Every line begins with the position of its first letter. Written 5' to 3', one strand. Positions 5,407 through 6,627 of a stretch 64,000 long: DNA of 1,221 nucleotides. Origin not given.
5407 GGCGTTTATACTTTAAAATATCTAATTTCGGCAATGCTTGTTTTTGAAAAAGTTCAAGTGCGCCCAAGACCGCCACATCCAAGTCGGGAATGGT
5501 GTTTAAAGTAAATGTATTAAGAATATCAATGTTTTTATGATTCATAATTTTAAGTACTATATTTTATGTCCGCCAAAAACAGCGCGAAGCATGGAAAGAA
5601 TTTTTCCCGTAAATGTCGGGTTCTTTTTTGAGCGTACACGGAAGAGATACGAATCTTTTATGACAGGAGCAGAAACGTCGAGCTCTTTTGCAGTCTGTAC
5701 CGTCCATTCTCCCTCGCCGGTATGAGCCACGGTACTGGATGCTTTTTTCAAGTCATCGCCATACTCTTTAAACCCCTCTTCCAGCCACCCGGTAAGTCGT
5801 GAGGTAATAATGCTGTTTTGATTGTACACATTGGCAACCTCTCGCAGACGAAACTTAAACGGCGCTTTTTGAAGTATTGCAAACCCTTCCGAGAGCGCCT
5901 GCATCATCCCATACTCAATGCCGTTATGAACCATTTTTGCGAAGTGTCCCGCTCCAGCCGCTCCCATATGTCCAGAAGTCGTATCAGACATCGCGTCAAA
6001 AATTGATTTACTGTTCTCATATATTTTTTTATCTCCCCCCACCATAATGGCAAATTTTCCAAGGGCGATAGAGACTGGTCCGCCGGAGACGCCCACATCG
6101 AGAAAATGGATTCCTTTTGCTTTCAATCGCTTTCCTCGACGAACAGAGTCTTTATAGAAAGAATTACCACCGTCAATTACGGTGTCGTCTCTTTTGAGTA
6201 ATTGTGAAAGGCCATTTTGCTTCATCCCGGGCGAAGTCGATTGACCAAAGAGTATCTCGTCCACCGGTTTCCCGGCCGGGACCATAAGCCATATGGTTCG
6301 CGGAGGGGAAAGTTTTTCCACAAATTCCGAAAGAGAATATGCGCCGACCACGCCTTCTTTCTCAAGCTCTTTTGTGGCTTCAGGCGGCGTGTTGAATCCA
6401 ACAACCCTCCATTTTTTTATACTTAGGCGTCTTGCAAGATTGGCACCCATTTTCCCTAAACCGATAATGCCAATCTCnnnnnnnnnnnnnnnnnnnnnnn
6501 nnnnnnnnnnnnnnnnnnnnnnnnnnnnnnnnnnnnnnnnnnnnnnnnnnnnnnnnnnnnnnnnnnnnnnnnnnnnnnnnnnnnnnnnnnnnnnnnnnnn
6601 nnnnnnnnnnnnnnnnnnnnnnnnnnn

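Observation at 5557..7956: Single polypeptide fusing glucose-6-phosphate dehydrogenase and short-type 6-phosphogluconate dehydrogenase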

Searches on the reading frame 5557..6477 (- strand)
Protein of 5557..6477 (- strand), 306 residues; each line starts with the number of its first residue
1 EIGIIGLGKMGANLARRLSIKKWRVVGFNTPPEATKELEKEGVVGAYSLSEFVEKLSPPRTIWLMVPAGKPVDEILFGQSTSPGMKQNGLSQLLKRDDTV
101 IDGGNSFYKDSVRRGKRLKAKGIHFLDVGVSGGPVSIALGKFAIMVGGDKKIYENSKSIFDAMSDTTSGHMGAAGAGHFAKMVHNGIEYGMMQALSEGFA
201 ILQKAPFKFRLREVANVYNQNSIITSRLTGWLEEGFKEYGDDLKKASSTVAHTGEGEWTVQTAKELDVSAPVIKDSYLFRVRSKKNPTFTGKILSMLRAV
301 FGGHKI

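Call 31: search_solved_structures(query=window:5557-6477:-, max_evalue=1e-30, show_alignments=3)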
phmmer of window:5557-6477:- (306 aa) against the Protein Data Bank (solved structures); distinct sequences matched with E-value up to 1e-30: 19.
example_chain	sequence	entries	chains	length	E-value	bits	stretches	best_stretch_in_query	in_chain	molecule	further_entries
6vpb_A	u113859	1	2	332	4.5e-52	180.6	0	160-304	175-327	6-phosphogluconate dehydrogenase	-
4e21_A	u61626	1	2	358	5.4e-50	173.8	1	1-205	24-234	6-phosphogluconate dehydrogenase (Decarboxylating)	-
8ihe_A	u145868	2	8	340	2.1e-49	171.8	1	2-211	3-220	Probable 6-phosphogluconate dehydrogenase,decarboxylating Gnd2 | 6-phosphogluconate dehydrogenase, NAD(+)-dependent, decarboxylating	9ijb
10gw_A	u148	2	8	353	2.1e-48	168.5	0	166-304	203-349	6-phosphogluconate dehydrogenase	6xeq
2w8z_A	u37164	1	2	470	1.2e-43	153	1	1-283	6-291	6-PHOSPHOGLUCONATE DEHYDROGENASE, DECARBOXYLATING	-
2w90_A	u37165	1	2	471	1.2e-43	153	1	1-283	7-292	6-PHOSPHOGLUCONATE DEHYDROGENASE, DECARBOXYLATING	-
3fwn_A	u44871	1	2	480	1.3e-38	136.5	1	1-299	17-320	6-phosphogluconate dehydrogenase, decarboxylating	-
2zya_A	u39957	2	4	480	1.4e-38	136.3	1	1-299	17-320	6-phosphogluconate dehydrogenase, decarboxylating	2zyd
2zyg_A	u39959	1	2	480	1.7e-38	136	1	1-299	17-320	6-phosphogluconate dehydrogenase, decarboxylating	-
2p4q_A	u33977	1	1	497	4.3e-37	131.4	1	2-282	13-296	6-phosphogluconate dehydrogenase, decarboxylating 1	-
7cb0_A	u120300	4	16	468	1.4e-36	129.7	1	1-304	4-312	6-phosphogluconate dehydrogenase, decarboxylating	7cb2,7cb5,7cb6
2iyo_A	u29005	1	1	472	1.2e-34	123.4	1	2-303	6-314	6-PHOSPHOGLUCONATE DEHYDROGENASE, DECARBOXYLATING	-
2iyp_A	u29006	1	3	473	1.2e-34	123.4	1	2-303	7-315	6-PHOSPHOGLUCONATE DEHYDROGENASE, DECARBOXYLATING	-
2iz0_A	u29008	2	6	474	1.2e-34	123.4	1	2-303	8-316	6-PHOSPHOGLUCONATE DEHYDROGENASE, DECARBOXYLATING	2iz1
8i4n_A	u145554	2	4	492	1.2e-34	123.4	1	1-280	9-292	6-phosphogluconate dehydrogenase, decarboxylating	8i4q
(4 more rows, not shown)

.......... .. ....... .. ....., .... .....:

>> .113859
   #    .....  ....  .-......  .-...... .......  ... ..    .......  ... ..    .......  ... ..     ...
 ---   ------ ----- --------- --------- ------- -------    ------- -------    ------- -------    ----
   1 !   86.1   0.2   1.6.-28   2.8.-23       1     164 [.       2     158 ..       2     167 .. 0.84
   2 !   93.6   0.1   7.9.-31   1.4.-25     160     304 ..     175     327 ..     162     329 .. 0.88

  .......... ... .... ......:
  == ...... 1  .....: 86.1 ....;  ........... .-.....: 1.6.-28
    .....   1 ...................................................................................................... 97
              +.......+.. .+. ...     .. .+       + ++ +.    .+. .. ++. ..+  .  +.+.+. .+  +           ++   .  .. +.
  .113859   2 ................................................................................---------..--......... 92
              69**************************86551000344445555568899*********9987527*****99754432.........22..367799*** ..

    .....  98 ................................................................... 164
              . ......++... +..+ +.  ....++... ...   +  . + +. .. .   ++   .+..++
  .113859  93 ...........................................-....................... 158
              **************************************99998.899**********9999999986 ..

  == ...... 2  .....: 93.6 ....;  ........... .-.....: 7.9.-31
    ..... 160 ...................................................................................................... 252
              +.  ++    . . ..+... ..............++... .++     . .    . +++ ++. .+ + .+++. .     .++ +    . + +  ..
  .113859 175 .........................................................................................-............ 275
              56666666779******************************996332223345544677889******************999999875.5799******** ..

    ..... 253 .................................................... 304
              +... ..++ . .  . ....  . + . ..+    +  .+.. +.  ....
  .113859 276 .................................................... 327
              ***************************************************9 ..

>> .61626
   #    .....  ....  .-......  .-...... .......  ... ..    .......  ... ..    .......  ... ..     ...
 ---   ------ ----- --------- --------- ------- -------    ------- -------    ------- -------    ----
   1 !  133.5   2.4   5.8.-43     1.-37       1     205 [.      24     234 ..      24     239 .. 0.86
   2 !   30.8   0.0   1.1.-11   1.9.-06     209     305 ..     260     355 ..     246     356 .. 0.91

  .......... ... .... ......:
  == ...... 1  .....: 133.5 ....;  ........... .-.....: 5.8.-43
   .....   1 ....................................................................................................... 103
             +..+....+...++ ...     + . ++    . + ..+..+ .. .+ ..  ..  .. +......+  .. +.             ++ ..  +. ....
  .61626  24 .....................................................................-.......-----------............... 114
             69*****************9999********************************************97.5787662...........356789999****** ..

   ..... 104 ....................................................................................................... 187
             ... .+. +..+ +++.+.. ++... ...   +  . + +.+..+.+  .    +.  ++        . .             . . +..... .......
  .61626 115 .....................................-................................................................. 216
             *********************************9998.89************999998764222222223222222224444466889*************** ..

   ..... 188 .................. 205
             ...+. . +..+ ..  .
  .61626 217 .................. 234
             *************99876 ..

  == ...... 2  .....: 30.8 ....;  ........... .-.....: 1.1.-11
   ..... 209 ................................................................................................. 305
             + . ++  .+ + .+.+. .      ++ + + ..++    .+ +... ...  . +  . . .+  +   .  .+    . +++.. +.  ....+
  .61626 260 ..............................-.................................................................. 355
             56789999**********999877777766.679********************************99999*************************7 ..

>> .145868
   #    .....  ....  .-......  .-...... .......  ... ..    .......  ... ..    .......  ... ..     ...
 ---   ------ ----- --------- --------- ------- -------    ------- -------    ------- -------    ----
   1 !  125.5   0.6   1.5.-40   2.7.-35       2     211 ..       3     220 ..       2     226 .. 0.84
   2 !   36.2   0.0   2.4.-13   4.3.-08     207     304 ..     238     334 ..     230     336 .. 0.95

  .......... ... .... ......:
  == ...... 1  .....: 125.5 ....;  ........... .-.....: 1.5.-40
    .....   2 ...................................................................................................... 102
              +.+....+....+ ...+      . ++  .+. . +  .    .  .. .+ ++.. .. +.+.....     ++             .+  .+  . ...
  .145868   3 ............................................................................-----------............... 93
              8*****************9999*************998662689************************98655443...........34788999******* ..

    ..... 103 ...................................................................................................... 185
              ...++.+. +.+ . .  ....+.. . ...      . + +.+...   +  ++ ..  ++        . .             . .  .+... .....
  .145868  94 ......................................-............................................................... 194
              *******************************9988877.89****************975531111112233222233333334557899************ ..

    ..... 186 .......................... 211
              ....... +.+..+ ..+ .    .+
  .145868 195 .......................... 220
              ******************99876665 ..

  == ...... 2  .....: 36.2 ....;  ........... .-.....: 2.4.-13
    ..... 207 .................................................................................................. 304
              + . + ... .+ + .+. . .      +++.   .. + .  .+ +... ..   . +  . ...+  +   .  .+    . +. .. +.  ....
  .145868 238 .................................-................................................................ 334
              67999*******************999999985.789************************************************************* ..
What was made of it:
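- On Short-type 6-phosphogluconate dehydrogenase (TIGR00872 gnd_rel / NF007161): Best PDB matches are the 330-358-aa 6PGDHs (call 31). The motifs align to the short 6PGDH structures (call 31).
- The best PDB matches are short 6PGDHs (call 31). The solved short 6PGDHs closest to it include an NAD+-dependent enzyme (8ihe, call 31).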
